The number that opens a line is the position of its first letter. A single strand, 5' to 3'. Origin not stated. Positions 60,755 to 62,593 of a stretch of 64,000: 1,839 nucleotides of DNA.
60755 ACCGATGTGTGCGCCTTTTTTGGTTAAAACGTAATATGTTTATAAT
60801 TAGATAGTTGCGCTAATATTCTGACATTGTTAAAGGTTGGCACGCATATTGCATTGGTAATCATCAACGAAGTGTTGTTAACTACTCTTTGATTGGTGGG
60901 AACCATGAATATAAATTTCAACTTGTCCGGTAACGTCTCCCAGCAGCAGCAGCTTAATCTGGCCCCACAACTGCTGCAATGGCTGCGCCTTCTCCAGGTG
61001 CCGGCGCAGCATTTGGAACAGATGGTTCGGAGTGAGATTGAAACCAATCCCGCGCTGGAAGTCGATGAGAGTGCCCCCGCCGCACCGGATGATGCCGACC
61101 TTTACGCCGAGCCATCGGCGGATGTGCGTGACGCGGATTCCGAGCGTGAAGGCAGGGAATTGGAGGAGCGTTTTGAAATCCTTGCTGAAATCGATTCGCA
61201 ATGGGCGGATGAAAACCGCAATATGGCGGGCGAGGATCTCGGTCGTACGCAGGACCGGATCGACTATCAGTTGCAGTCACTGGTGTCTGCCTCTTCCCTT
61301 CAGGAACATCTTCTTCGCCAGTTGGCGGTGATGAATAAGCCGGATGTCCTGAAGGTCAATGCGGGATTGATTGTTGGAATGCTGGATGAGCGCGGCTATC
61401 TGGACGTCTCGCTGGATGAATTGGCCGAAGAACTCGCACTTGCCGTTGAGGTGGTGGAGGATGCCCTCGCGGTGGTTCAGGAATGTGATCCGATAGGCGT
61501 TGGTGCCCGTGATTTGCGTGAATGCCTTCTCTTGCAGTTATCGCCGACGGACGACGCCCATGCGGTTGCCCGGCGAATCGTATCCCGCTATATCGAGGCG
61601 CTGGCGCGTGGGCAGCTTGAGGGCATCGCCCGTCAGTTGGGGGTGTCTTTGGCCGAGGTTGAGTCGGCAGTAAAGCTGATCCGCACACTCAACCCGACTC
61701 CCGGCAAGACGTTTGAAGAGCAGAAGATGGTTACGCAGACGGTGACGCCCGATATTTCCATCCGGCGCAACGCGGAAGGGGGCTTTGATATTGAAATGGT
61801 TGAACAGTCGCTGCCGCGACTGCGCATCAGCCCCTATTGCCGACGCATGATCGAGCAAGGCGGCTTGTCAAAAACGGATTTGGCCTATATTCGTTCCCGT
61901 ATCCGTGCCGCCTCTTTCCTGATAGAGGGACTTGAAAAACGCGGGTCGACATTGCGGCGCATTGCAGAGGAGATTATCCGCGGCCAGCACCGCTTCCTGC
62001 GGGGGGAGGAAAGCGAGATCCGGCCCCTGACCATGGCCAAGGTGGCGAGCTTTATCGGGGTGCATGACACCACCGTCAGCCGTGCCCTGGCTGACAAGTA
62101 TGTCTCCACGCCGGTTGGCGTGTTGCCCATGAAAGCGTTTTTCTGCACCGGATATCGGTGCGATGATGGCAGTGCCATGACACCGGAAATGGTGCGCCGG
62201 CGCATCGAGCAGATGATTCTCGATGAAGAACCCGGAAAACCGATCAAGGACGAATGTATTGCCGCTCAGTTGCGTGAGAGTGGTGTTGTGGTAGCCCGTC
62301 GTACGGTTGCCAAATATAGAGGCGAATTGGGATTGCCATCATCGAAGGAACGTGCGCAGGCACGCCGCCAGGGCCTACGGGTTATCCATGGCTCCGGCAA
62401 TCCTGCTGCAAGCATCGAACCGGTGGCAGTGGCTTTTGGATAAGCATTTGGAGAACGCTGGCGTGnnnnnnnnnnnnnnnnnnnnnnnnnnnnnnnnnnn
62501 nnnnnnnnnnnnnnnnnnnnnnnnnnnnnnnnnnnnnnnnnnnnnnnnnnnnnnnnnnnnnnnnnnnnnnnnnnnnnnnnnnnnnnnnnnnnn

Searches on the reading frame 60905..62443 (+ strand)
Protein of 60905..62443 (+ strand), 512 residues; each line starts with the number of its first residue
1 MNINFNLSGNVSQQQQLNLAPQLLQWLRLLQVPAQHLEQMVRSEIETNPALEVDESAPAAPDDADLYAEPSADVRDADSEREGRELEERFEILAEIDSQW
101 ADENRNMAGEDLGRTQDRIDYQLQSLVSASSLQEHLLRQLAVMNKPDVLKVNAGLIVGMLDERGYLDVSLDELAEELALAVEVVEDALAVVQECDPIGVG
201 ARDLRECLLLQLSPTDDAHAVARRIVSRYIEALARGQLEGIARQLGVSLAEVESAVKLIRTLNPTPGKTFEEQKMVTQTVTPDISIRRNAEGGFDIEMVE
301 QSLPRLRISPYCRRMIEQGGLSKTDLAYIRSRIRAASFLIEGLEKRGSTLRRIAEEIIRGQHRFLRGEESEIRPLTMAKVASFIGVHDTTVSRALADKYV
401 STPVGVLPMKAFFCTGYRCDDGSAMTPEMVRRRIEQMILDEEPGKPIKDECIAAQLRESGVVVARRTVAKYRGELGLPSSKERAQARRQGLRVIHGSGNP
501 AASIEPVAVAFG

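Call 6: search_protein_families(library=pfam, proteins=[window:60905-62443:+])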
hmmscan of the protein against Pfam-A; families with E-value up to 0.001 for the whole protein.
window:60905-62443:+ (512 aa): 4 families
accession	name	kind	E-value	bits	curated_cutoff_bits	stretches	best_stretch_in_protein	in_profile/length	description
PF04963.19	Sigma54_CBD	-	2.7e-52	177.6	22.9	1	127-310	7-183/185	Sigma-54 factor, core binding domain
PF04552.19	Sigma54_DBD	-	1.5e-47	161.8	22.8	1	328-483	3-158/160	Sigma-54, DNA binding domain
PF00309.25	Sigma54_AID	-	8.5e-12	45.2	23.8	1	11-53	4-46/46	Sigma-54 factor, Activator interacting domain (AID)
PF13545.12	HTH_Crp_2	-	0.00018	21.9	27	0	352-396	2-44/70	Crp-like helix-turn-helix domain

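Call 8: find_encoding_contigs(protein=window:60905-62443:+, flank=5000, max_places=6)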
Protein window:60905-62443:+ (512 aa): 4 contigs read that carry it; 2 places shown.
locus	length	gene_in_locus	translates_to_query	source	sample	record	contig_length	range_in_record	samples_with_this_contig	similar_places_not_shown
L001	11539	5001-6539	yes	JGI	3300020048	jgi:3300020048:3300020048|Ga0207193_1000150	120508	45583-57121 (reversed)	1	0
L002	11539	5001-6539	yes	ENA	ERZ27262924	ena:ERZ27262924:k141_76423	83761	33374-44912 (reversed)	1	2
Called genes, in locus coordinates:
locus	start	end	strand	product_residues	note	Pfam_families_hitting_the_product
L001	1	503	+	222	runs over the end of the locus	PF02107:FlgH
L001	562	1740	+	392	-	PF02119:FlgI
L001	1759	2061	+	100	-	-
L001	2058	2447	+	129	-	PF05130:FlgN (faint)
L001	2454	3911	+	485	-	PF00460:Flg_bb_rod, PF22638:FlgK_D1, PF06429:Flg_bbr_C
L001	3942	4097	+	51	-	-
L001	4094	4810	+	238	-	-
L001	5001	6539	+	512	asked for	PF00309:Sigma54_AID, PF04963:Sigma54_CBD, PF04552:Sigma54_DBD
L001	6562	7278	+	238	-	PF02348:CTP_transf_3, PF12804:NTP_transf_3 (weak)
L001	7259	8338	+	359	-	-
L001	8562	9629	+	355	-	PF03102:NeuB, PF08666:SAF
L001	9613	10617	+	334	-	PF21360:PylC-like_N, PF02655:ATP-grasp_3 (weak), PF13535:ATP-grasp_4 (faint), PF15632:ATPgrasp_Ter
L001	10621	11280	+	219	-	PF00702:Hydrolase, PF12710:HAD, PF13419:HAD_2, PF13242:Hydrolase_like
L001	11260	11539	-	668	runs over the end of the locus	PF00072:Response_reg, PF00989:PAS, PF08448:PAS_4, PF13426:PAS_9, PF08447:PAS_3, PF00512:HisKA (weak), PF02518:HATPase_c, PF00072:Response_reg, +1 more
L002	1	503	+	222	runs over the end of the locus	PF02107:FlgH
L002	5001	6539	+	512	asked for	PF00309:Sigma54_AID, PF04963:Sigma54_CBD, PF04552:Sigma54_DBD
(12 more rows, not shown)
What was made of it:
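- It is followed after 22 nt by CMP-sugar synthetase, NeuB and related genes (call 8).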

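Call 9: find_homologous_proteins(query=window:60905-62443:+, max_evalue=1e-30)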
Query window:60905-62443:+ (512 aa): 4759 proteins with E <= 1e-30 among 8000 candidates; the best 120 are listed.
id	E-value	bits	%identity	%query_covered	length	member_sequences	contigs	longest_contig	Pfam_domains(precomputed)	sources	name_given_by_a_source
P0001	0.0e+0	1107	100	100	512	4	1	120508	PF04963.20,PF00309.26,PF04552.20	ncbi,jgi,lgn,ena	-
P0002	6.6e-281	950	85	100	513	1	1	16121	PF04963.20,PF00309.26,PF04552.20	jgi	jgi:RNA polymerase sigma-54 factor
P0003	5.5e-211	719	67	100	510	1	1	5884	PF04963.20,PF00309.26,PF04552.20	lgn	-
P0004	7.1e-206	703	68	99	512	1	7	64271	PF04963.20,PF00309.26,PF04552.20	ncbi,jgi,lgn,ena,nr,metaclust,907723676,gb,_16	ncbi:MAG TPA: RNA polymerase sigma-54 factor [Verrucomicrobia bacterium]|nr:RNA polymerase sigma-54 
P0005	2.0e-204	698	67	100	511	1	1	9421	PF04963.20,PF00309.26,PF04552.20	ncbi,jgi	-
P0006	8.6e-198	676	64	100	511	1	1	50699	PF04963.20,PF00309.26,PF04552.20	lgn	-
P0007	7.2e-186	637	61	97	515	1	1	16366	PF04963.20,PF00309.26,PF04552.20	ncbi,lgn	-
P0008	5.0e-182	624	58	100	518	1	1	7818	PF04963.20,PF00309.26,PF04552.20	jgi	jgi:RNA polymerase sigma-54 factor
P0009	2.9e-179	615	60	100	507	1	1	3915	PF04963.20,PF00309.26,PF04552.20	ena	-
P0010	4.6e-179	614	58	100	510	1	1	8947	PF04963.20,PF00309.26,PF04552.20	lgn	-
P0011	8.4e-174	597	58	100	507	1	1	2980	PF04963.20,PF00309.26,PF04552.20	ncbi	-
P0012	1.4e-167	576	59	95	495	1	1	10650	PF04963.20,PF00309.26,PF04552.20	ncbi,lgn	-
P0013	1.9e-166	573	58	95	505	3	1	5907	PF04963.20,PF00309.26,PF04552.20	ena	-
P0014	9.4e-166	570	56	94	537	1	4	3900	PF04963.20,PF00309.26,PF04552.20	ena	-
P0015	9.3e-165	567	55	99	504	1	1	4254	PF04963.20,PF00309.26,PF04552.20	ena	-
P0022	7.7e-162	557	56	95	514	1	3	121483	PF04963.20,PF00309.26,PF04552.20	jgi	jgi:RNA polymerase sigma-54 factor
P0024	3.5e-160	552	56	95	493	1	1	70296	PF04963.20,PF00309.26,PF04552.20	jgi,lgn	-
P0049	1.1e-119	418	46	95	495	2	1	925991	PF04963.20,PF00309.26,PF04552.20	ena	-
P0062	8.6e-117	409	47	92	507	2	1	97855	PF04963.20,PF00309.26,PF04552.20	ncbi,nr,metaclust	ncbi:MAG: RNA polymerase sigma-54 factor [Lentisphaerae bacterium GWF2_57_35]|nr:MAG: RNA polymerase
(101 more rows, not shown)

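Call 11: find_related_loci(query=A1, collection=genome_contigs, flank=4000)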
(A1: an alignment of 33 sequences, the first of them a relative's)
Query A1 (512 aa) in genome_contigs; peptide patterns used: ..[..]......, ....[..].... (x = any residue, [..] = any of these).
600 stretches matched a pattern (row limit reached: there are more); 592 encode a relative of the query (tblastn E <= 1e-3); the best 80 are kept; 80 distinct loci.
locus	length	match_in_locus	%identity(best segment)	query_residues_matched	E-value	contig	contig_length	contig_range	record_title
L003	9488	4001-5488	37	13-505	9e-98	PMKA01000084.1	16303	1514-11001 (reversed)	MAG: Opitutia bacterium isolate fen_1432 73.20120600_E2D.189_contig_83309, whole genome shotgun sequence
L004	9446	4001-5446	37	13-483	1e-93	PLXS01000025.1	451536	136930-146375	MAG: Opitutaceae bacterium isolate palsa_1447 73.20120700_P3D.35_contig_1644, whole genome shotgun sequence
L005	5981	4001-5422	37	14-483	2e-91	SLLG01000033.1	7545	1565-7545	MAG: Opitutales bacterium isolate CSSed165cm_301R1 CSSed16-5cm-43319, whole genome shotgun sequence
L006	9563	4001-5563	36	13-510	5e-90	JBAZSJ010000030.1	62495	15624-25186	MAG: Opitutaceae bacterium isolate SO_2017_GW1_170 NODE_2596_length_62495_cov_3.201193_OW334_2017, whole genome shotgun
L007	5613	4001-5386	38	19-485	2e-88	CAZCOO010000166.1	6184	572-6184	MAG TPA_asm: uncultured Verrucomicrobiota bacterium isolate binchicken_co15_63 genome assembly, contig: NODE_11881_lengt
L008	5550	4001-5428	37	11-493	1e-86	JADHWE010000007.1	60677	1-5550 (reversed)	MAG: Kiritimatiellae bacterium isolate BS750m-G19 BS-750m-C298, whole genome shotgun sequence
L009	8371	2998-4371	35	12-479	6e-85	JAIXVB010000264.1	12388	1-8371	MAG: Verrucomicrobiaceae bacterium isolate D1_MAG_00050 pond_D1_MAG_00050_000000000047, whole genome shotgun sequence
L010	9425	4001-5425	34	6-483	6e-84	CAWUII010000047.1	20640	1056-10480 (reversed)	MAG: uncultured Opitutae bacterium isolate SRR17458638_binner13_4_1705322972 genome assembly, contig: ERZ21854027.159, w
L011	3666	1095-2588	36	1-484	3e-84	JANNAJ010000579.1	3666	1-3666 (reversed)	MAG: Verrucomicrobiota bacterium isolate OTE_78_metabat_496 OTE_78_k141_3173454, whole genome shotgun sequence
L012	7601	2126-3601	36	1-479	7e-83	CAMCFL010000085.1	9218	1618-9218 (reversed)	MAG: Akkermansia muciniphila isolate MH-21oct19-97 genome assembly, contig: MH-21oct19-C11997, whole genome shotgun sequ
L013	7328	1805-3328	34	13-499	5e-82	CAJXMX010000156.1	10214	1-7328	MAG TPA_asm: uncultured Opitutales bacterium isolate SRR6201619_bin.15_MetaBAT_v2.12.1_MAG genome assembly, contig: NODE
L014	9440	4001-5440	35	14-486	4e-82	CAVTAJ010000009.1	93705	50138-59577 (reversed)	MAG: Nitrospirota bacterium isolate MFD04651.bin.2.58 genome assembly, contig: contig_34303, whole genome shotgun sequen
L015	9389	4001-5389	35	5-480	1e-81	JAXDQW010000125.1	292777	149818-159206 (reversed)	MAG: Chthoniobacter sp. isolate BP_744 scaffold_1286664, whole genome shotgun sequence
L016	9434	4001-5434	36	15-483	9e-82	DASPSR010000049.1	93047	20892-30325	MAG TPA_asm: Nitrospirota bacterium isolate SMAG_U12256 k141_1106782, whole genome shotgun sequence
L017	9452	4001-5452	37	15-480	6e-81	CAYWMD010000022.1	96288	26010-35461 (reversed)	MAG TPA_asm: uncultured Bifidobacteriaceae bacterium isolate SRP292972_co2_226 genome assembly, contig: NODE_182_length_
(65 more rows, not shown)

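Call 12: find_related_loci(query=A1, collection=metagenome_contigs, flank=4000)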
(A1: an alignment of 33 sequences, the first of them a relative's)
Query A1 (512 aa) in metagenome_contigs; peptide patterns used: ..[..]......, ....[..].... (x = any residue, [..] = any of these).
600 stretches matched a pattern (row limit reached: there are more); 587 encode a relative of the query (tblastn E <= 1e-3); the best 80 are kept; 80 distinct loci.
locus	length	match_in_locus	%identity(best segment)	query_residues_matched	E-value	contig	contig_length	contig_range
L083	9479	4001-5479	38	3-483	6e-99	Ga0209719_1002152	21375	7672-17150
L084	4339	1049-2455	38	6-483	2e-97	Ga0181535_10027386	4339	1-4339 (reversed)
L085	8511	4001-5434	39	6-483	2e-96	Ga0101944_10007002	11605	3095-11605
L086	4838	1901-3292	37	18-496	7e-86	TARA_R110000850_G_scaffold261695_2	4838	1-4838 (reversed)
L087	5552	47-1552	36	13-485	5e-85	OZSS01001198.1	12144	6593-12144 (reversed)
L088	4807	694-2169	37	15-480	9e-84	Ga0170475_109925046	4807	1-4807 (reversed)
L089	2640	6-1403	36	33-480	7e-86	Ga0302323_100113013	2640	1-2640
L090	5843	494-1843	37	18-484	1e-81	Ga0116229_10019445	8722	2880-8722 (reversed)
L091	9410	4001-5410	36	3-483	4e-81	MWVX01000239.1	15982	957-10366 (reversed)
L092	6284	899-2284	35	8-483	6e-80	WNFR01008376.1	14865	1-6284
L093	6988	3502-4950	36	15-480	2e-79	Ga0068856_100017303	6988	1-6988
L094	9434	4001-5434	32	14-485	1e-79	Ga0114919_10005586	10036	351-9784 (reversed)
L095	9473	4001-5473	32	2-485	5e-79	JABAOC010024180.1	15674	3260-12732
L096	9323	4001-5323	37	19-479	1e-78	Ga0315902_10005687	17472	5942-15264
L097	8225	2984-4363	35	10-483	1e-78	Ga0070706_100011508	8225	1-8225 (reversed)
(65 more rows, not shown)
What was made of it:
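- Tried and rejected: Collection scans for close relatives (calls 11, 12).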

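Call 13: find_encoding_contigs(protein=P0002, flank=5000, max_places=2)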
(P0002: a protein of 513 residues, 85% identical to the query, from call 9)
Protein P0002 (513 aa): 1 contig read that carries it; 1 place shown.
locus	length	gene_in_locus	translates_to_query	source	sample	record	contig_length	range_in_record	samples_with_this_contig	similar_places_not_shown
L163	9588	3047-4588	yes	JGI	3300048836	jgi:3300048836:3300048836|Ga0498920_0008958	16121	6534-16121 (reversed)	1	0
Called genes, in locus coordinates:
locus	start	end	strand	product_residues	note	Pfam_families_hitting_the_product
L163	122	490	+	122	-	PF05130:FlgN (faint)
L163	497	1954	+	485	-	PF00460:Flg_bb_rod, PF22638:FlgK_D1, PF06429:Flg_bbr_C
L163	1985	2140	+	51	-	-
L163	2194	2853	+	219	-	-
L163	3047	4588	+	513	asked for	PF00309:Sigma54_AID, PF04963:Sigma54_CBD, PF04552:Sigma54_DBD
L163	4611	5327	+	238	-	PF02348:CTP_transf_3, PF12804:NTP_transf_3 (weak)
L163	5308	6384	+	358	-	PF04101:Glyco_tran_28_C (weak)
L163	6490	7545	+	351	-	PF03102:NeuB, PF08666:SAF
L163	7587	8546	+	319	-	PF21360:PylC-like_N, PF15632:ATPgrasp_Ter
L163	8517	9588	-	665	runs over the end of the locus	PF00072:Response_reg, PF00989:PAS, PF08448:PAS_4, PF13426:PAS_9, PF08447:PAS_3, PF00512:HisKA (weak), PF02518:HATPase_c, PF00072:Response_reg, +1 more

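Call 14: find_encoding_contigs(protein=P0004, flank=5000, max_places=2)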
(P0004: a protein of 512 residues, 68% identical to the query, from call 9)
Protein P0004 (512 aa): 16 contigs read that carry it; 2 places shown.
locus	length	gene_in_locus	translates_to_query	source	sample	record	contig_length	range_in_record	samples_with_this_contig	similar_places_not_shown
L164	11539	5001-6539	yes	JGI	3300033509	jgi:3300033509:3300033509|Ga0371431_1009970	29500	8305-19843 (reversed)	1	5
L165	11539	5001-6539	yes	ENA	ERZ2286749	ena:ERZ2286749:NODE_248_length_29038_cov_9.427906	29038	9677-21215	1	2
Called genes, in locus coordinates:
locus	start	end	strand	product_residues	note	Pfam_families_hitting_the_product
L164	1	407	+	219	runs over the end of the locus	PF02107:FlgH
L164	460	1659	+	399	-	PF02119:FlgI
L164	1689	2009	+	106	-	-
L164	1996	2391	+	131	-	PF05130:FlgN (faint)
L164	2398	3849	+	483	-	PF00460:Flg_bb_rod, PF22638:FlgK_D1, PF06429:Flg_bbr_C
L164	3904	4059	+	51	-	-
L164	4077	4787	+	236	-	-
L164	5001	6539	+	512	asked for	PF00309:Sigma54_AID, PF04963:Sigma54_CBD, PF04552:Sigma54_DBD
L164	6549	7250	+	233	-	PF02348:CTP_transf_3, PF12804:NTP_transf_3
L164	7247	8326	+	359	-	-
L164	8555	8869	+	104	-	PF00829:Ribosomal_L21p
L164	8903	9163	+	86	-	PF01016:Ribosomal_L27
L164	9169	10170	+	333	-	PF01018:GTP1_OBG, PF01926:MMR_HSR1, PF02421:FeoB_N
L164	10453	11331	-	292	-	-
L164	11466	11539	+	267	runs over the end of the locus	PF00106:adh_short, PF13561:adh_short_C2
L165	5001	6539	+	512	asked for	PF00309:Sigma54_AID, PF04963:Sigma54_CBD, PF04552:Sigma54_DBD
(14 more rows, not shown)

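Call 15: find_encoding_contigs(protein=P0003, flank=5000, max_places=2)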
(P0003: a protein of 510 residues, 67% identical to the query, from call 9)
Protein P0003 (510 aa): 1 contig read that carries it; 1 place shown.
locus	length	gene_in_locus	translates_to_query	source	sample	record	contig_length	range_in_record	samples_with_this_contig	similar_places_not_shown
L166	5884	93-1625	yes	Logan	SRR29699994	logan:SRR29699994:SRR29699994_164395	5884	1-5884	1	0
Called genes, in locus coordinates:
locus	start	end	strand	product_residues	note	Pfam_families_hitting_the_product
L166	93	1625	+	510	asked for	PF00309:Sigma54_AID, PF04963:Sigma54_CBD, PF04552:Sigma54_DBD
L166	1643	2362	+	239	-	PF02348:CTP_transf_3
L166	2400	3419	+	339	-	-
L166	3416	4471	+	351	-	PF03102:NeuB, PF08666:SAF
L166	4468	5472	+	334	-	PF21360:PylC-like_N, PF15632:ATPgrasp_Ter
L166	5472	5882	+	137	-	?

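Call 16: find_encoding_contigs(protein=P0006, flank=5000, max_places=2)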
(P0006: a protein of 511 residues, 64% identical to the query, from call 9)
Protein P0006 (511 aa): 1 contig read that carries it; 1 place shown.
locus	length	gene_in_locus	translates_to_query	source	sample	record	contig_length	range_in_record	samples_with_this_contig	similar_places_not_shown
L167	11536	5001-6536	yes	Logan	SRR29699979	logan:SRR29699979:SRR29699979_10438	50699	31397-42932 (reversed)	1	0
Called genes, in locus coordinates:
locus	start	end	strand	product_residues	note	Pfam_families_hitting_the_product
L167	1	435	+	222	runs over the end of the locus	PF02107:FlgH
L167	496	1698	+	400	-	PF02119:FlgI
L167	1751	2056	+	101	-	-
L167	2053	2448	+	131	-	-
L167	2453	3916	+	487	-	PF00460:Flg_bb_rod, PF22638:FlgK_D1, PF06429:Flg_bbr_C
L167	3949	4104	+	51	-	-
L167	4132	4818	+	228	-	-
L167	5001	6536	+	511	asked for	PF00309:Sigma54_AID, PF04963:Sigma54_CBD, PF04552:Sigma54_DBD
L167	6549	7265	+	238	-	PF02348:CTP_transf_3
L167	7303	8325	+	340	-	-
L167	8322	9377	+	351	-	PF03102:NeuB, PF08666:SAF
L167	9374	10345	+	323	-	PF21360:PylC-like_N, PF02655:ATP-grasp_3 (weak), PF15632:ATPgrasp_Ter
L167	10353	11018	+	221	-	PF00702:Hydrolase, PF12710:HAD, PF13419:HAD_2, PF13242:Hydrolase_like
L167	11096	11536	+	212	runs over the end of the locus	PF01066:CDP-OH_P_transf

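Call 17: find_encoding_contigs(protein=P0005, flank=5000, max_places=1)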
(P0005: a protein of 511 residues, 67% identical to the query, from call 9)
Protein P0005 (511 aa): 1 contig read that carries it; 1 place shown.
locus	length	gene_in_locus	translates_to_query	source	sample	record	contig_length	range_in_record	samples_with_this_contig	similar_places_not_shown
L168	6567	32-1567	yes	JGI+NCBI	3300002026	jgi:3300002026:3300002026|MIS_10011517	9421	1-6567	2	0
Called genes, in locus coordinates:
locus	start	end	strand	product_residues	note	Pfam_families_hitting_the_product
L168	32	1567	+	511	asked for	PF00309:Sigma54_AID, PF04963:Sigma54_CBD, PF04552:Sigma54_DBD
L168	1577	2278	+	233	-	PF02348:CTP_transf_3, PF12804:NTP_transf_3 (weak)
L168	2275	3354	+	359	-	PF04101:Glyco_tran_28_C (weak)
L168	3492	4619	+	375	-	PF04768:NAT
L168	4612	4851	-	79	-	-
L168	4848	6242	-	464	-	PF02233:PNTB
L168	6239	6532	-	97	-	PF12769:PNTB_4TM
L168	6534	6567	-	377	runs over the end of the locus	PF05222:AlaDh_PNT_N, PF01262:AlaDh_PNT_C, PF02826:2-Hacid_dh_C (faint)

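Call 18: find_encoding_contigs(protein=P0007, flank=5000, max_places=1)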
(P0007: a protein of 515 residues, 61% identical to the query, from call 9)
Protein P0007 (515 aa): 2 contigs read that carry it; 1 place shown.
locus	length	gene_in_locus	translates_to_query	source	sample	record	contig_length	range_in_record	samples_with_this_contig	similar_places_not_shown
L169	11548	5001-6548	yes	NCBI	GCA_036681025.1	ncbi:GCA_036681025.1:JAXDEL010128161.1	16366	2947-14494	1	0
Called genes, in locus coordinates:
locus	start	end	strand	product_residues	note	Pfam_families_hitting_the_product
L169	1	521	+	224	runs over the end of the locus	PF02107:FlgH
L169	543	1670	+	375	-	PF02119:FlgI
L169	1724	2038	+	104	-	PF10135:Rod-binding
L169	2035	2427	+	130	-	PF05130:FlgN (faint)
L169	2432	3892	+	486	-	PF00460:Flg_bb_rod, PF22638:FlgK_D1, PF06429:Flg_bbr_C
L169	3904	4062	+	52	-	-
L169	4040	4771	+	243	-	-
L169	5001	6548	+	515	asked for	PF00309:Sigma54_AID, PF04963:Sigma54_CBD, PF04552:Sigma54_DBD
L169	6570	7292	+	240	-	PF02348:CTP_transf_3, PF12804:NTP_transf_3 (weak)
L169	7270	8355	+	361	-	PF04101:Glyco_tran_28_C (weak)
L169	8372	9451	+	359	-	PF03102:NeuB, PF08666:SAF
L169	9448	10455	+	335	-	PF21360:PylC-like_N, PF02655:ATP-grasp_3, PF15632:ATPgrasp_Ter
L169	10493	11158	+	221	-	PF00702:Hydrolase, PF13419:HAD_2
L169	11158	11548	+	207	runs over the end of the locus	PF01066:CDP-OH_P_transf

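Call 19: find_encoding_contigs(protein=P0008, flank=5000, max_places=1)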
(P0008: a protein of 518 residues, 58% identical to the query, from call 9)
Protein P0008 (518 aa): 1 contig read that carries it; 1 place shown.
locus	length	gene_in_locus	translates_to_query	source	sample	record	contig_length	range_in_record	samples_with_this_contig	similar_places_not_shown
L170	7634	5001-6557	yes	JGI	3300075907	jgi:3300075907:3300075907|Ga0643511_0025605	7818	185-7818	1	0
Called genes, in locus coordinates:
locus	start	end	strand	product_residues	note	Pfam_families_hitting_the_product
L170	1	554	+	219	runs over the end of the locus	PF02107:FlgH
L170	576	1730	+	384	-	PF02119:FlgI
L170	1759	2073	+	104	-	-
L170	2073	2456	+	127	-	PF05130:FlgN (faint)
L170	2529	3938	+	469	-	PF00460:Flg_bb_rod (weak), PF22638:FlgK_D1, PF06429:Flg_bbr_C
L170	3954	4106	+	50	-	-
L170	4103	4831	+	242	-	-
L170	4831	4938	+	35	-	-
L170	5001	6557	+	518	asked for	PF00309:Sigma54_AID, PF04963:Sigma54_CBD, PF04552:Sigma54_DBD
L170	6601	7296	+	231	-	PF02348:CTP_transf_3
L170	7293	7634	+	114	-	?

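Call 20: find_encoding_contigs(protein=P0022, flank=5000, max_places=1)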
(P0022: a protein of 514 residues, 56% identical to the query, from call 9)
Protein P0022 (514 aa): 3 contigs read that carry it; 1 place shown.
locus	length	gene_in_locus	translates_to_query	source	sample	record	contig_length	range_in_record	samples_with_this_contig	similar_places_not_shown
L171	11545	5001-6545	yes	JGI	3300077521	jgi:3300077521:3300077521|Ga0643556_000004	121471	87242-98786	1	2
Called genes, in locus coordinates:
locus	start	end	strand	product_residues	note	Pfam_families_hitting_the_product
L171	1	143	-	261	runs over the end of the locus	PF12679:ABC2_membrane_2, PF12730:ABC2_membrane_4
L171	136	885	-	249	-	PF00005:ABC_tran, PF13304:AAA_21 (weak)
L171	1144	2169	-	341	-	PF05448:AXE1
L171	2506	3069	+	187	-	PF08547:CIA30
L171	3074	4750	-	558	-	PF02463:SMC_N (faint), PF00005:ABC_tran, PF00350:Dynamin_N (faint), PF13304:AAA_21 (faint), PF12848:ABC_tran_Xtn, PF00005:ABC_tran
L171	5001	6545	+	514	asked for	PF00309:Sigma54_AID, PF04963:Sigma54_CBD, PF04552:Sigma54_DBD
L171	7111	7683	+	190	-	PF01625:PMSR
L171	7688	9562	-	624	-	PF00009:GTP_EFTU, PF01926:MMR_HSR1 (weak), PF22042:EF-G_D2 (weak), PF03144:GTP_EFTU_D2 (faint), PF00679:EFG_C, PF21018:BipA_C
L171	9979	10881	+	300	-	PF01261:AP_endonuc_2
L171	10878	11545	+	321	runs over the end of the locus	PF01370:Epimerase, PF04321:RmlD_sub_bind, PF16363:GDP_Man_Dehyd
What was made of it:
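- On Intrinsic terminator or structured RNA element: In L171 the upstream gene is divergent (call 20).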

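Call 21: find_encoding_contigs(protein=P0024, flank=5000, max_places=1)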
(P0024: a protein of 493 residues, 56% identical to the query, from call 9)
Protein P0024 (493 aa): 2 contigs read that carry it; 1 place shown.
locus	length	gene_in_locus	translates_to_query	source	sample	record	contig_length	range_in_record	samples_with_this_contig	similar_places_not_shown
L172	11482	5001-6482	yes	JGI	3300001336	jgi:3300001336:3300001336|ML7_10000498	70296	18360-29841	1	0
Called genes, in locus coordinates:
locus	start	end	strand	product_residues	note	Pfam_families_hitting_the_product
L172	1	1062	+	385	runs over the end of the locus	PF02119:FlgI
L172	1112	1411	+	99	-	PF10135:Rod-binding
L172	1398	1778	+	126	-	-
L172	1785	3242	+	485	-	PF00460:Flg_bb_rod, PF22638:FlgK_D1, PF06429:Flg_bbr_C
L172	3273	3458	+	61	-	-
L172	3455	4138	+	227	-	-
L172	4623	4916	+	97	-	-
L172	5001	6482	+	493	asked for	PF00309:Sigma54_AID, PF04963:Sigma54_CBD, PF04552:Sigma54_DBD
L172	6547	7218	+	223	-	PF13581:HATPase_c_2 (weak), PF02518:HATPase_c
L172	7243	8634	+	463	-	PF00072:Response_reg, PF00158:Sigma54_activat, PF14532:Sigma54_activ_2, PF07724:AAA_2 (weak), PF07728:AAA_5, PF25601:AAA_lid_14, PF02954:HTH_8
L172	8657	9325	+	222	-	-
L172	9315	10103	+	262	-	PF00072:Response_reg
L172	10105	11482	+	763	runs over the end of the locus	-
